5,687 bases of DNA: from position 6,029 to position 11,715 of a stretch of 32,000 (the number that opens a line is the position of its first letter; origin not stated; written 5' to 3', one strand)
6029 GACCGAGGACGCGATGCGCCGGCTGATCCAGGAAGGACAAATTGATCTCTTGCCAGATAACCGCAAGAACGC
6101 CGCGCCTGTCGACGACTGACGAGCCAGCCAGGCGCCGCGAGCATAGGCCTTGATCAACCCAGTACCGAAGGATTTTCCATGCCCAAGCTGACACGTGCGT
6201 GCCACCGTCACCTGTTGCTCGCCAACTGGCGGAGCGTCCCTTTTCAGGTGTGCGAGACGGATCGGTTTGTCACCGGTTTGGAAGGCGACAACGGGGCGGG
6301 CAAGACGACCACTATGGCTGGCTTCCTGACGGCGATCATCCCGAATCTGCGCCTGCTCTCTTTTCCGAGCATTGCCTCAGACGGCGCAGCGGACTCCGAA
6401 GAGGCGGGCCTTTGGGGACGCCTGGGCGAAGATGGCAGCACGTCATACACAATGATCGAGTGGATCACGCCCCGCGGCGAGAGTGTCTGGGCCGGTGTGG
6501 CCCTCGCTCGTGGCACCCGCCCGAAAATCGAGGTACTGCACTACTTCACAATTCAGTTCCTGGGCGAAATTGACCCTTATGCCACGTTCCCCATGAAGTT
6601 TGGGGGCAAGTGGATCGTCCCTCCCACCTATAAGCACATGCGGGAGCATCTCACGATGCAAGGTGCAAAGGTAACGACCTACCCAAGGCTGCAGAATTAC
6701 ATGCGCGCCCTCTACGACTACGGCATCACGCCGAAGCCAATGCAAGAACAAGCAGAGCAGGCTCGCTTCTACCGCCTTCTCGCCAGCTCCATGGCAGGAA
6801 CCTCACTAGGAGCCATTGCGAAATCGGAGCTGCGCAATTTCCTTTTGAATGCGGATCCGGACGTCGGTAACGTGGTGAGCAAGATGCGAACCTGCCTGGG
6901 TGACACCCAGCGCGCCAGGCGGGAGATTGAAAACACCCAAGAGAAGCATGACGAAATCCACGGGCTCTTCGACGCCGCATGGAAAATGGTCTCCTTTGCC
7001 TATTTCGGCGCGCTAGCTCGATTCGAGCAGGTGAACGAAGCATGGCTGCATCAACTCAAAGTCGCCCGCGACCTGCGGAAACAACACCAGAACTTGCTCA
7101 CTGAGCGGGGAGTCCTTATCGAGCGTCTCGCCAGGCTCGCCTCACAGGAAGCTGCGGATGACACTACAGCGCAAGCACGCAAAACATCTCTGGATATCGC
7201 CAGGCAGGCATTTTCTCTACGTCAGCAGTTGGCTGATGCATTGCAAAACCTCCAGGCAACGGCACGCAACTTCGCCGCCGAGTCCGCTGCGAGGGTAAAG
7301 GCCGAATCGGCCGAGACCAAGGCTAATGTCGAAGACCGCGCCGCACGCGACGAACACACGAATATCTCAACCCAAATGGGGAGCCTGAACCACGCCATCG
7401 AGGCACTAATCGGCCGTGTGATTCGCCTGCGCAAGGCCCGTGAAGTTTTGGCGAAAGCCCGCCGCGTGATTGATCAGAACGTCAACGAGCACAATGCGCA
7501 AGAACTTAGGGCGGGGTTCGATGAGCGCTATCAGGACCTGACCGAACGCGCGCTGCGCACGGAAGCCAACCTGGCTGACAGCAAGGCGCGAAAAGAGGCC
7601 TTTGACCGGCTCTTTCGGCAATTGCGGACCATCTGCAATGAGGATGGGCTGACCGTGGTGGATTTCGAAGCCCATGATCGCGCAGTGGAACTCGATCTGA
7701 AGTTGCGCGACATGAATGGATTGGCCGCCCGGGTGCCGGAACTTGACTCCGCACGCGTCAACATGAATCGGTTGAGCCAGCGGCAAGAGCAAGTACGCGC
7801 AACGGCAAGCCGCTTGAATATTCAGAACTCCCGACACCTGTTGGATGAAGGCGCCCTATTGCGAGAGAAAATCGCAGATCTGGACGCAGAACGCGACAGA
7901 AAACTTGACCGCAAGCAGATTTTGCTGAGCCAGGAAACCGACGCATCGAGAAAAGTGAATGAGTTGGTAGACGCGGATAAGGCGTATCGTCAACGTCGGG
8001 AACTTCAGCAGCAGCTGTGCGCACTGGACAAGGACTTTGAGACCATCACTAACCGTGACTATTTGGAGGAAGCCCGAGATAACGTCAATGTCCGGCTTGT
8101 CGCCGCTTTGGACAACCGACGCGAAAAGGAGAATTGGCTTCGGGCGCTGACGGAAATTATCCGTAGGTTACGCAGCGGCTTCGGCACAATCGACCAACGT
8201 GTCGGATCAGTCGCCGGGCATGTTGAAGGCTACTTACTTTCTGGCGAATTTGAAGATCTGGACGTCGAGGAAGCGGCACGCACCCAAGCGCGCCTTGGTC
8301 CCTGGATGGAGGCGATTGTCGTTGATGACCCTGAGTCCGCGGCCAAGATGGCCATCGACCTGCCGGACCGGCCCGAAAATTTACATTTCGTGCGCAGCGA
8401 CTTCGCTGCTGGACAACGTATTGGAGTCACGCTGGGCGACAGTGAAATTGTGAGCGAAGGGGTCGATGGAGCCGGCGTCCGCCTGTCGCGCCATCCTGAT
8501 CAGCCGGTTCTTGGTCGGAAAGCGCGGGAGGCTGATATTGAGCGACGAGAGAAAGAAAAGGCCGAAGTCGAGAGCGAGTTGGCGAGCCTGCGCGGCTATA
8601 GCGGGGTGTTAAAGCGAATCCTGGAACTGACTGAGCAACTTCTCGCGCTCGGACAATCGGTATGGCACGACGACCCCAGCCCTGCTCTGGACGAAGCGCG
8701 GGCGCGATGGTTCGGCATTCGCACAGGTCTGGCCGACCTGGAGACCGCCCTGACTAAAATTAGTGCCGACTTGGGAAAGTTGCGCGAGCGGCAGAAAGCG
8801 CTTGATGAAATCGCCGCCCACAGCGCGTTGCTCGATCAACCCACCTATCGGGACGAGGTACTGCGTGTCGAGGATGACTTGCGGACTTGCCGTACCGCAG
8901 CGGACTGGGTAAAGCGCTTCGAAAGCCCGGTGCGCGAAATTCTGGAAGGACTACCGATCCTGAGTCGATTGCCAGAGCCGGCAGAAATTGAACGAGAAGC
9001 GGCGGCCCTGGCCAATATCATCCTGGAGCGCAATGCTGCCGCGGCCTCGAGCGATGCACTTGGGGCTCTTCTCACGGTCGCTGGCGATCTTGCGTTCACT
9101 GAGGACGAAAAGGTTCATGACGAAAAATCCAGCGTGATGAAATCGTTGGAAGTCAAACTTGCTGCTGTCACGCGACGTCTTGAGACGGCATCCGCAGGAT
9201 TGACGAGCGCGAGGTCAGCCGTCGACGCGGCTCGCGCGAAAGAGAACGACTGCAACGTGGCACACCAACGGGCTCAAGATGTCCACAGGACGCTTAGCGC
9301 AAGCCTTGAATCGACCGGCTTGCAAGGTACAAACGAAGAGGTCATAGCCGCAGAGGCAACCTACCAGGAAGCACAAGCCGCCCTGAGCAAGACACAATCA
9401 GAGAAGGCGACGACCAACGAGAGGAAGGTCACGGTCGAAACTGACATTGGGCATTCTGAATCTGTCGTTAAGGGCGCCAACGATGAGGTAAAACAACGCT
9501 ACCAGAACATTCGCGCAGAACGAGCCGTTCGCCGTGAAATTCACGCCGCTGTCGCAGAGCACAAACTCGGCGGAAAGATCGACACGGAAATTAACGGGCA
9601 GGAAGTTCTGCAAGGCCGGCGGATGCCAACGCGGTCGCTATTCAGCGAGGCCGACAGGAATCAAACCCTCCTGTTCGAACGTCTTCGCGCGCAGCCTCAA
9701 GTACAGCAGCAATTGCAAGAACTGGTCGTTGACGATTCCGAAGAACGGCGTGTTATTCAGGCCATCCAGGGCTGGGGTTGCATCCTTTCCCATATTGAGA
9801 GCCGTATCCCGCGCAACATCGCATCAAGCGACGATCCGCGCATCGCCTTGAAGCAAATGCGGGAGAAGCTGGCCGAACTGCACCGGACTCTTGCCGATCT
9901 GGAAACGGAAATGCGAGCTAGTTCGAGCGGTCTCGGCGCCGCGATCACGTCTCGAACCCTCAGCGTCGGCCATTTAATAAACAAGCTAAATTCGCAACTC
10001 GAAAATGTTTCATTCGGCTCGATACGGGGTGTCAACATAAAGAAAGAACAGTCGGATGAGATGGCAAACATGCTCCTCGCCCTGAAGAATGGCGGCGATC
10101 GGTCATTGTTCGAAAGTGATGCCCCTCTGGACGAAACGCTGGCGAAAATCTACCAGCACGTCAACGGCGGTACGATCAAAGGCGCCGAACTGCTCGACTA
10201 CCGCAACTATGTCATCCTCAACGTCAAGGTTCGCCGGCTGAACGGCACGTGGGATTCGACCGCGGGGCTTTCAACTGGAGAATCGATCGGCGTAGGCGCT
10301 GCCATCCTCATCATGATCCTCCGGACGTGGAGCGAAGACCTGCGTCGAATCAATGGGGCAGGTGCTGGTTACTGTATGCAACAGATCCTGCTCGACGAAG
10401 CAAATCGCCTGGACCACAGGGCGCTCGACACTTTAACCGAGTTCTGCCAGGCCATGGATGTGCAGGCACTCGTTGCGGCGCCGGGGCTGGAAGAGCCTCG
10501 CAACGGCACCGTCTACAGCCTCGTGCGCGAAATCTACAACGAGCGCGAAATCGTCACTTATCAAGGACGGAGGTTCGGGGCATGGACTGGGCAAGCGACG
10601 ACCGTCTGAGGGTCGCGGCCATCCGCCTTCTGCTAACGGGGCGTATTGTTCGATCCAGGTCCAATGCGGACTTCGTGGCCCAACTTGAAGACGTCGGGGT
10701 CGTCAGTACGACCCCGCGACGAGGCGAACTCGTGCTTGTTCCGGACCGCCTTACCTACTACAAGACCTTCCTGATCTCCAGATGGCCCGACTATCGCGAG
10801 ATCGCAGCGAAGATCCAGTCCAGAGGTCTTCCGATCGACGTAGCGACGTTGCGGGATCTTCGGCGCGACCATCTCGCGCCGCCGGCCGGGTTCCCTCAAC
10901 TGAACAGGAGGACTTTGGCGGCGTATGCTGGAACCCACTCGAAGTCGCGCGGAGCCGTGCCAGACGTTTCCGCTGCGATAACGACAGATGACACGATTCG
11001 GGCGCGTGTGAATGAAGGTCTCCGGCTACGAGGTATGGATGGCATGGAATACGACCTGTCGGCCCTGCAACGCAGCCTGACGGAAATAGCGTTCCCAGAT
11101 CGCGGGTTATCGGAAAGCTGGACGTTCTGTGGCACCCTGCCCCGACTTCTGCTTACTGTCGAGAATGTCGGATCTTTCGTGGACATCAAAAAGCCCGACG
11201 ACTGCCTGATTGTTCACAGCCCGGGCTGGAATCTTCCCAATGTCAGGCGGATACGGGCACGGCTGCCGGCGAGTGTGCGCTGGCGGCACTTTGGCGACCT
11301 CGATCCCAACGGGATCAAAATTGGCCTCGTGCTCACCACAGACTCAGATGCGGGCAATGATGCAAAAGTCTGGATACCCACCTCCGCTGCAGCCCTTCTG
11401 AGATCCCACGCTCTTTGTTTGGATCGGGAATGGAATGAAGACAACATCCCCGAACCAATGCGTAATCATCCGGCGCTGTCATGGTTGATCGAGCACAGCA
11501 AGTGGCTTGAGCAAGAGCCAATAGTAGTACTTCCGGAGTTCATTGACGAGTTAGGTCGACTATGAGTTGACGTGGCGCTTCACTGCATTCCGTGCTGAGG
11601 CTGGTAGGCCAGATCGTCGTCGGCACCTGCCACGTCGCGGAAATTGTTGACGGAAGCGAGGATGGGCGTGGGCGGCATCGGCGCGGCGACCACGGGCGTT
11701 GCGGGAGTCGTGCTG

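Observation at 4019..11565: MukFEB-type condensin operon wired to a JetD/MksG Toprim protein: a Wadjet-class system that is unusually close to true MukBEF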

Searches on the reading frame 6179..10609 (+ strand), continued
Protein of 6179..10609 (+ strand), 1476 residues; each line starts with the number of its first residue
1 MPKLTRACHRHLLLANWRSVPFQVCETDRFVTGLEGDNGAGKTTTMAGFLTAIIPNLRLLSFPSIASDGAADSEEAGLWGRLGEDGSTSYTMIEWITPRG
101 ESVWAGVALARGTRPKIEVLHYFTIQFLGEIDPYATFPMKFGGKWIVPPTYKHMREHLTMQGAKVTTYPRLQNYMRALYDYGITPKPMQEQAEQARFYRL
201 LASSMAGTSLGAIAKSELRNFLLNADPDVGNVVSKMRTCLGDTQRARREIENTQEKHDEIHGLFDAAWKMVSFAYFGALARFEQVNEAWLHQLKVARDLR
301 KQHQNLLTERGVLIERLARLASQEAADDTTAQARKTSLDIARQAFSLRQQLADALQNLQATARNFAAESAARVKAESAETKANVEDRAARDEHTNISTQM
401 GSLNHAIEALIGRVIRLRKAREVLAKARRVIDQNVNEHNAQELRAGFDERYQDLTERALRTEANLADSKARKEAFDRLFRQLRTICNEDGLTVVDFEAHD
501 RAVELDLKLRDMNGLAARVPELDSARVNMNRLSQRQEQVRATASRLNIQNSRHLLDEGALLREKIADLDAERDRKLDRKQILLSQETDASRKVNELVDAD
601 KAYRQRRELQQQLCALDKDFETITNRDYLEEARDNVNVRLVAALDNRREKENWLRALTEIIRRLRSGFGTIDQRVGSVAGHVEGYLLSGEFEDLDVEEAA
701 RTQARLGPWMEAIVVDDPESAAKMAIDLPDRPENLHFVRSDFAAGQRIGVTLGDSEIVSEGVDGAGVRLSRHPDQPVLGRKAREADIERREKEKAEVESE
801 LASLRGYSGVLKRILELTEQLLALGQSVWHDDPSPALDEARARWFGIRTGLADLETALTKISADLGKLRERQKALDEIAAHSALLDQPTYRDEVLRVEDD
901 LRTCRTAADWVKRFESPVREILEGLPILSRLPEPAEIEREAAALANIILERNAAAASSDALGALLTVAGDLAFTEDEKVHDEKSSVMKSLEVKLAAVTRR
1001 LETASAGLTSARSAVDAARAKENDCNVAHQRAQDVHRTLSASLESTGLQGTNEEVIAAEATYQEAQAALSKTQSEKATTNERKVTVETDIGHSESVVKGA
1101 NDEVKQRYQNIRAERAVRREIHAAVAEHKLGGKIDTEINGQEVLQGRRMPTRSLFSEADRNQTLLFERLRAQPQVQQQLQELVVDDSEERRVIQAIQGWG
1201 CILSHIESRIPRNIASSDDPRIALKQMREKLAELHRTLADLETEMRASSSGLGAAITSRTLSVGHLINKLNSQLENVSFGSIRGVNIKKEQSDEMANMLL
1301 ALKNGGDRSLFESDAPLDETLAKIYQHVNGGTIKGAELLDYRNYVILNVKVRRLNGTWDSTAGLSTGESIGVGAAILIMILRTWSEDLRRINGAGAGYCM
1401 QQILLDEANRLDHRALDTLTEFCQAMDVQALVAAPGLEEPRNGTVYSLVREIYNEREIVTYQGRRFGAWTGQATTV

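Call 102: list_cluster_members(proteins=[P0215, P0186, P0093, P0131, P0190, P0077, P0149, P0071, P0074, P0070])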
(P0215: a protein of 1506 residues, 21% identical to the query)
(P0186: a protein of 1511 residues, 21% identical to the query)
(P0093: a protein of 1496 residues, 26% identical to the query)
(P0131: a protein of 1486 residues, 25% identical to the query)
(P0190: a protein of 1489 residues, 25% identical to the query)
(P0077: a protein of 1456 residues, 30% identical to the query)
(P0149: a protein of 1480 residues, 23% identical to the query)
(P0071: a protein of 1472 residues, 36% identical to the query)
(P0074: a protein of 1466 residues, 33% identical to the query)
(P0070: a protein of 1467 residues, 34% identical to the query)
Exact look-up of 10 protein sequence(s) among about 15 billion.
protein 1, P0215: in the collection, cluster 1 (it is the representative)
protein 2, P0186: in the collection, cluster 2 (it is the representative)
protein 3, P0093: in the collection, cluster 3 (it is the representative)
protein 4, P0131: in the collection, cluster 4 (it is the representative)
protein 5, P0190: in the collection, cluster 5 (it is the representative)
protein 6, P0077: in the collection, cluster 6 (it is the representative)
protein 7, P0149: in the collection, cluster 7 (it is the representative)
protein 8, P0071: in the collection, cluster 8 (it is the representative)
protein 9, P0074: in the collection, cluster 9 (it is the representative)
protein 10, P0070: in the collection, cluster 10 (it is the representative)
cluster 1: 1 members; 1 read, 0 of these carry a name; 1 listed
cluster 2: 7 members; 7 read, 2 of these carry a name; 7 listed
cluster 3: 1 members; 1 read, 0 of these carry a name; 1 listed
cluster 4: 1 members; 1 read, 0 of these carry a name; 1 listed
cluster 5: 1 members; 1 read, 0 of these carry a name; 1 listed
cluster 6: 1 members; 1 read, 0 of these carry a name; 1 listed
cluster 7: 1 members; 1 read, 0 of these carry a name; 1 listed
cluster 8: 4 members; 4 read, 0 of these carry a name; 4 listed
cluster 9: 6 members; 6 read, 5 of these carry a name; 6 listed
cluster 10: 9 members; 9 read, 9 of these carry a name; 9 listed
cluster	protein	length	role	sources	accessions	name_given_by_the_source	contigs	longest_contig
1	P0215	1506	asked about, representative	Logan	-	-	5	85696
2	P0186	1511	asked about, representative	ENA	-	-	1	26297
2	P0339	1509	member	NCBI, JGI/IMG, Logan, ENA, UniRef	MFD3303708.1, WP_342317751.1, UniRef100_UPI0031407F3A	chromosome partition protein MukB [Alteromonas macleodii] | chromosome partition protein MukB n=1 Tax=Alteromonas macleodii TaxID=28108 ...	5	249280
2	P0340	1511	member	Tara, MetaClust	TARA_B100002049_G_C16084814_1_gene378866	strand:- start:3689 stop:8224 length:4536 start_codon:yes stop_codon:yes ... | TARA_142_MES_0.22-3_C16084814_1_gene378866 COG3096 K03632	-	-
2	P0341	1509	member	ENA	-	-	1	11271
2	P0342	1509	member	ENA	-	-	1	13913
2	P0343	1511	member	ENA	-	-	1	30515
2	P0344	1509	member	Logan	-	-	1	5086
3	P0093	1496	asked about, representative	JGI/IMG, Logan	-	-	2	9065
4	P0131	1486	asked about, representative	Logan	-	-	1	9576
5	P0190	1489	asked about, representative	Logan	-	-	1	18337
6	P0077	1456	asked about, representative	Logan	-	-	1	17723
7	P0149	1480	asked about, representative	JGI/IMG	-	-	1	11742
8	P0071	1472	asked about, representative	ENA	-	-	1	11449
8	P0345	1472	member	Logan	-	-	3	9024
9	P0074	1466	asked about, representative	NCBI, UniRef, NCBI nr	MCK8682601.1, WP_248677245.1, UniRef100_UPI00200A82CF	ATP-binding protein [Pseudomonas umsongensis] | ATP-binding protein n=1 Tax=Pseudomonas umsongensis TaxID=198618 RepID=UPI00200A82CF | SbcC/MukB-like Walker B domain-containing protein [Pseudomonas umsongensis]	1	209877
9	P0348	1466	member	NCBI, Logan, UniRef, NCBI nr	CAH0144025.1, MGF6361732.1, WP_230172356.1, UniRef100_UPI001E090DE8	Chromosome partition protein MukB [Pseudomonas sp. Bi123] | ATP-binding protein n=1 Tax=Pseudomonas TaxID=286 RepID=UPI001E090DE8 | ATP-binding protein [Pseudomonas sp. Bi123]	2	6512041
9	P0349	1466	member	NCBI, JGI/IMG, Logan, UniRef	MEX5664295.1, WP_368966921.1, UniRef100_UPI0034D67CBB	ATP-binding protein [Pseudomonas neuropathica] | ATP-binding protein n=1 Tax=Pseudomonas neuropathica TaxID=2730425 RepID=UPI0034D67CBB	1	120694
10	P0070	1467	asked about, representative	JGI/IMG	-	chromosome partition protein MukB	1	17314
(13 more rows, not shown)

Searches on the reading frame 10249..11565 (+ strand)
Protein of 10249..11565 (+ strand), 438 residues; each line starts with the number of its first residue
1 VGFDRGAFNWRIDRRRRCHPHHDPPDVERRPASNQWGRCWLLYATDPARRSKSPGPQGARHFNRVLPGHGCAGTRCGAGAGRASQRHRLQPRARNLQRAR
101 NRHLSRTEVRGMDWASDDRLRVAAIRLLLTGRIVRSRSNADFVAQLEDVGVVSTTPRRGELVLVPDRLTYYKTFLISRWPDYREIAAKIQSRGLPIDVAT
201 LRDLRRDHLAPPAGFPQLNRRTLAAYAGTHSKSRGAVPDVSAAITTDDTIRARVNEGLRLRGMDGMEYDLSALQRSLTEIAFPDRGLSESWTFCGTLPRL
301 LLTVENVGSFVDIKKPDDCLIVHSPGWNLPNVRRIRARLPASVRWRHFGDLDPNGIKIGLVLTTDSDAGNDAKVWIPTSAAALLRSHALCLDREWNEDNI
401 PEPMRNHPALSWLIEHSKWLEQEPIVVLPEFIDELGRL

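Call 3: search_protein_families(library=pfam, proteins=[window:10249-11565:+], max_evalue=0.01)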
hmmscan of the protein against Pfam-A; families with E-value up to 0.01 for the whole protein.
window:10249-11565:+ (438 aa): 1 family
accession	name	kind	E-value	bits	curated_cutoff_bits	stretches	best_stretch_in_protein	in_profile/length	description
PF09983.15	JetD_C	-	0.00025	20.9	22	1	298-358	40-99/179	Wadjet protein JetD, C-terminal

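Call 4: search_protein_families(library=padloc, proteins=[window:10249-11565:+], max_evalue=0.01)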
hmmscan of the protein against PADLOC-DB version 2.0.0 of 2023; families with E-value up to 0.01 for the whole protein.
window:10249-11565:+ (438 aa): 5 families
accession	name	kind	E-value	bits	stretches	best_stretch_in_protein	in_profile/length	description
PDLC00533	JetD1|JetD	-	2e-06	25.1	1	300-360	269-336/409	DUF2220; DUF3322; DUF2399 domain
PDLC00529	JetD1|JetD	-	5.7e-06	23.6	1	295-376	248-337/394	DUF2220; DUF3322; DUF2399 domain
PDLC00526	JetD1|JetD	-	0.00041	17.6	1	301-358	269-328/407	DUF2220; DUF3322; DUF2399 domain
PDLC00521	JetD1|JetD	-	0.00098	16.4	1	298-360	251-321/395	DUF2220; DUF3322; DUF2399 domain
PDLC00524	JetD1|JetD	-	0.0019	15.4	1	301-358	256-318/387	DUF2220; DUF3322; DUF2399 domain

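Call 5: search_protein_families(library=ncbifam, proteins=[window:10249-11565:+], max_evalue=0.01)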
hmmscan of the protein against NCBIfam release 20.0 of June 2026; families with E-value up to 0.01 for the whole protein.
window:10249-11565:+ (438 aa): 0 families
